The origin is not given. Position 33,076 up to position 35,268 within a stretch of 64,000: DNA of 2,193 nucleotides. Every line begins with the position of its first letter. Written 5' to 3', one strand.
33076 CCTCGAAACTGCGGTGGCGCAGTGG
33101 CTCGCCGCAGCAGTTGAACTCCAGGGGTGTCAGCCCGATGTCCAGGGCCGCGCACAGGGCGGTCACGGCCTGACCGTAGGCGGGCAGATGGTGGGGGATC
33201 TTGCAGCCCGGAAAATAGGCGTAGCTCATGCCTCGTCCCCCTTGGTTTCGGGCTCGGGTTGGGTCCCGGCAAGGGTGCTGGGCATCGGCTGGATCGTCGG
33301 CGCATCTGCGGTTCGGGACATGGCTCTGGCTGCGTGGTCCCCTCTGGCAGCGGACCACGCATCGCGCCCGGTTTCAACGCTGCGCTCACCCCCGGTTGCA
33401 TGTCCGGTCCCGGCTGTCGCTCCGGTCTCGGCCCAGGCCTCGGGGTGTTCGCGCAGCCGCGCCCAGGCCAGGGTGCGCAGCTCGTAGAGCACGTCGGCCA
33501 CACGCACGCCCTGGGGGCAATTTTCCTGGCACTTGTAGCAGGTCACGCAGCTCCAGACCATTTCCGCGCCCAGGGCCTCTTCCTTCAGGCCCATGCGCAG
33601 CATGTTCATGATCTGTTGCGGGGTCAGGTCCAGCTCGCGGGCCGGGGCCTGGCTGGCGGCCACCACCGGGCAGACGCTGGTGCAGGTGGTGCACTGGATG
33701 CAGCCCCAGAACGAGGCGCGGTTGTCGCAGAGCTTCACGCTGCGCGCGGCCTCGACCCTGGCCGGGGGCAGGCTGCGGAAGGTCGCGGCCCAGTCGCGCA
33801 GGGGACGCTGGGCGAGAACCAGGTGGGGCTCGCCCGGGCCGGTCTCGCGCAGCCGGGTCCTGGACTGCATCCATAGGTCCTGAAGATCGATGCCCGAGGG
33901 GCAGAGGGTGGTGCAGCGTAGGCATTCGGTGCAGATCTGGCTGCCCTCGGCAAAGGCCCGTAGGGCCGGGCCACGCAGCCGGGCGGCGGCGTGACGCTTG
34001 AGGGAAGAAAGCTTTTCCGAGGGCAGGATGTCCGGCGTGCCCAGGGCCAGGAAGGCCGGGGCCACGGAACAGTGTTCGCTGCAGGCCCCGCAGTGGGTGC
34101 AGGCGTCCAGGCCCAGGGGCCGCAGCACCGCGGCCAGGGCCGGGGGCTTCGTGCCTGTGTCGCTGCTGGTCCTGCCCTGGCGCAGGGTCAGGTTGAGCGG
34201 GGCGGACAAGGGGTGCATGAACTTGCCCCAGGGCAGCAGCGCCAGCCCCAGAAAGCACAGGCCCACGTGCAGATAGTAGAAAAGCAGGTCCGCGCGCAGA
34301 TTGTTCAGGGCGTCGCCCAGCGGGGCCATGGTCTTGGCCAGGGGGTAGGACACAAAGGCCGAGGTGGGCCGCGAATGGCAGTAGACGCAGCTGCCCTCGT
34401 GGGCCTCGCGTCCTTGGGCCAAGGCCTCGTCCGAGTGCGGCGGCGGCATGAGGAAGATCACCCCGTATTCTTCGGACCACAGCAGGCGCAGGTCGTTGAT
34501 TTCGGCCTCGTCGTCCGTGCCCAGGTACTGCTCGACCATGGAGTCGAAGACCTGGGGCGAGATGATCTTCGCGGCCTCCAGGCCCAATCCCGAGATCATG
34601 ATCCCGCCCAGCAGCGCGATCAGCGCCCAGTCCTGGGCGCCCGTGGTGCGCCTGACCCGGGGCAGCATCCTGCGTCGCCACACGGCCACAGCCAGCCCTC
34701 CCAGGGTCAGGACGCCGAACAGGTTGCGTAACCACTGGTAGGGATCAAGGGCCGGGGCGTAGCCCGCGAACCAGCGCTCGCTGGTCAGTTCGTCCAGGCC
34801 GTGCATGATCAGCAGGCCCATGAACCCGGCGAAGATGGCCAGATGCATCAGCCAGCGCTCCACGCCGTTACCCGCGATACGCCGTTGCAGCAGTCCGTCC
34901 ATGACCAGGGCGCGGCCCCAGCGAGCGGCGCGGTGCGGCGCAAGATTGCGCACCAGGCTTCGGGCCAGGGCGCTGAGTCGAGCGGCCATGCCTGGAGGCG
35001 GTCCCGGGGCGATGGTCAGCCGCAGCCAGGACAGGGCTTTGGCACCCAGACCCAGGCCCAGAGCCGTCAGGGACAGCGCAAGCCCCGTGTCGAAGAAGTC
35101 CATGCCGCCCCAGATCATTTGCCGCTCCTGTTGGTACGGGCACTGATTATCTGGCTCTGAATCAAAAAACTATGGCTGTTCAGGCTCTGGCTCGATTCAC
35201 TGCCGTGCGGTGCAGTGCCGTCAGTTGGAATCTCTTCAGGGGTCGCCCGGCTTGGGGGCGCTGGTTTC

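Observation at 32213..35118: GlpC replaced by a membrane-anchored HdrDE-like pair in the glpA-glpB-X-Y-glpK operon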

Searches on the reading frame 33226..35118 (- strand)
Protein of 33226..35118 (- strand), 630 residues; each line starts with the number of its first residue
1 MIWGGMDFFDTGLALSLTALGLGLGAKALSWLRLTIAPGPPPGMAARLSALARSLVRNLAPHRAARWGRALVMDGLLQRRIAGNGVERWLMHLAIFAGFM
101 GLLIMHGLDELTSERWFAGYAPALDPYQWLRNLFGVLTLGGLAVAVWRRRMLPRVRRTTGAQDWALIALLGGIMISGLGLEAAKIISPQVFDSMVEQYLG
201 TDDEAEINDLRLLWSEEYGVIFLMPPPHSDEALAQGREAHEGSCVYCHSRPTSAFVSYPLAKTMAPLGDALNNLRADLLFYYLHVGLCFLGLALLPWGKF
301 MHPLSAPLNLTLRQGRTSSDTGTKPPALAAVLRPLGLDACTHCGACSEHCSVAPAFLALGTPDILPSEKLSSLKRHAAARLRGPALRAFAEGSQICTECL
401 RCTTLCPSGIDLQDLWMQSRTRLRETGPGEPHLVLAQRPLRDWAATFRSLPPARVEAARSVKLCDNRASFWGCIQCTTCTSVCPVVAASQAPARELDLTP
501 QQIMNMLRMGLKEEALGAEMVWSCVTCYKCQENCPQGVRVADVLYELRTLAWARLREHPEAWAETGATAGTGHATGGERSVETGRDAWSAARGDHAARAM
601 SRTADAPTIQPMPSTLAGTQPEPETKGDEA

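Call 4: search_protein_families(library=pfam, proteins=[window:33226-35118:-], max_evalue=0.01)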
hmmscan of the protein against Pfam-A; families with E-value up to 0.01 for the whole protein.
window:33226-35118:- (630 aa): 13 families
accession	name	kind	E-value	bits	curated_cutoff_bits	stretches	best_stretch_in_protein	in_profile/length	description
PF13183.11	Fer4_8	-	1.4e-21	77.2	27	2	473-538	5-68/68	4Fe-4S dicluster domain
PF13237.11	Fer4_10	-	4.3e-15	55.8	25.5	2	472-535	8-53/53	4Fe-4S dicluster domain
PF13534.11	Fer4_17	-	2.4e-13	50.8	22.2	2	473-538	2-60/61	4Fe-4S dicluster domain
PF13187.11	Fer4_9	-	3.8e-12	46.5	27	2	473-537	2-50/52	4Fe-4S dicluster domain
PF12838.12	Fer4_7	-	1.2e-11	45.3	27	2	340-410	2-52/52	4Fe-4S dicluster domain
PF02665.19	Nitrate_red_gam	-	1.3e-08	35.2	22.9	1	131-184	91-144/217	Nitrate reductase gamma subunit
PF12797.12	Fer4_2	-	1e-06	28.7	24.5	0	472-485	9-22/22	4Fe-4S binding domain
PF13484.11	Fer4_16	-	2.7e-06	28.5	30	1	473-536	2-65/66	4Fe-4S double cluster binding domain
PF12837.12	Fer4_6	-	4.6e-05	23.6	25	0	473-485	9-21/24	4Fe-4S binding domain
PF00037.32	Fer4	-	0.00098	19.3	21.1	0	338-350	6-18/24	4Fe-4S binding domain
PF13746.11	Fer4_18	-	0.0012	19.5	27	0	390-414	55-79/114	4Fe-4S dicluster domain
PF14697.11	Fer4_21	-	0.0055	17.3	35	0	473-486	41-54/59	4Fe-4S dicluster domain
PF12798.12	Fer4_3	-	0.0097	17.1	27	0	396-410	1-15/15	4Fe-4S binding domain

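Call 5: search_protein_families(library=ncbifam, proteins=[window:33226-35118:-], max_evalue=0.01)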
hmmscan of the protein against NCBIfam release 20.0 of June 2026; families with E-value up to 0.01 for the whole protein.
window:33226-35118:- (630 aa): 28 families (the best 25 are shown)
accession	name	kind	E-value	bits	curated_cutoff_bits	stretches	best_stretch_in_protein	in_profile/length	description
NF038018.1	qmoC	equivalog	8.1e-20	71.6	300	2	472-555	19-95/360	quinone-interacting membrane-bound oxidoreductase complex subunit QmoC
TIGR03290.1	CoB_CoM_SS_C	equivalog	8.1e-19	68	160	1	473-583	4-107/144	CoB--CoM heterodisulfide reductase subunit C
NF008369.0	PRK11168.1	equivalog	2.3e-17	63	278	2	467-548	7-84/401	anaerobic glycerol-3-phosphate dehydrogenase subunit C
TIGR03379.1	glycerol3P_GlpC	equivalog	1.2e-16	60.5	279.9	2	469-548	3-78/397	anaerobic glycerol-3-phosphate dehydrogenase subunit GlpC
NF004898.0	PRK06259.1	equivalog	2.2e-11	43.1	385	2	468-554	131-219/488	fumarate reductase (CoM/CoB) subunit TfrB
NF045670.1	quin_L_LdhH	equivalog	3e-11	42.3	800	2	469-549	302-381/706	L-lactate dehydrogenase (quinone) large subunit LdhH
TIGR00384.1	dhsB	subfamily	4.7e-11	42.5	88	2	462-546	131-220/222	succinate dehydrogenase and fumarate reductase iron-sulfur protein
NF041890.1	hdrC_Methbact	equivalog_domain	4.5e-10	39.4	270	1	468-551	26-101/192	ferredoxin:CoB-CoM heterodisulfide reductase subunit HdrC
NF041779.1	hetero_SS_HdrC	equivalog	2.6e-09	36.8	350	1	469-551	29-103/198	ferredoxin:CoB-CoM heterodisulfide reductase subunit HdrC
NF005746.0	PRK07570.1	subfamily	1.8e-08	34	243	1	337-420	156-238/250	succinate dehydrogenase/fumarate reductase iron-sulfur subunit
NF009227.0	PRK12577.1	equivalog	2.3e-08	33.1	349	2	517-549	204-236/330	succinate dehydrogenase/fumarate reductase iron-sulfur subunit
NF004616.0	PRK05950.1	subfamily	4.2e-08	32.6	228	1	464-550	140-232/238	succinate dehydrogenase iron-sulfur subunit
TIGR00273.1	TIGR00273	equivalog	8.1e-08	31.6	444.8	1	457-549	279-370/432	LutB/LldF family L-lactate oxidation iron-sulfur protein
NF045663.1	diclust_near_Sec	equivalog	4.6e-07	28.3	530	2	474-549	307-380/759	pyridine nucleotide-disulfide oxidoreductase/dicluster-binding protein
NF045724.1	ferredox_TmcB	equivalog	1.2e-06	27.4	735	1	338-416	41-121/430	electron transfer complex ferredoxin TmcB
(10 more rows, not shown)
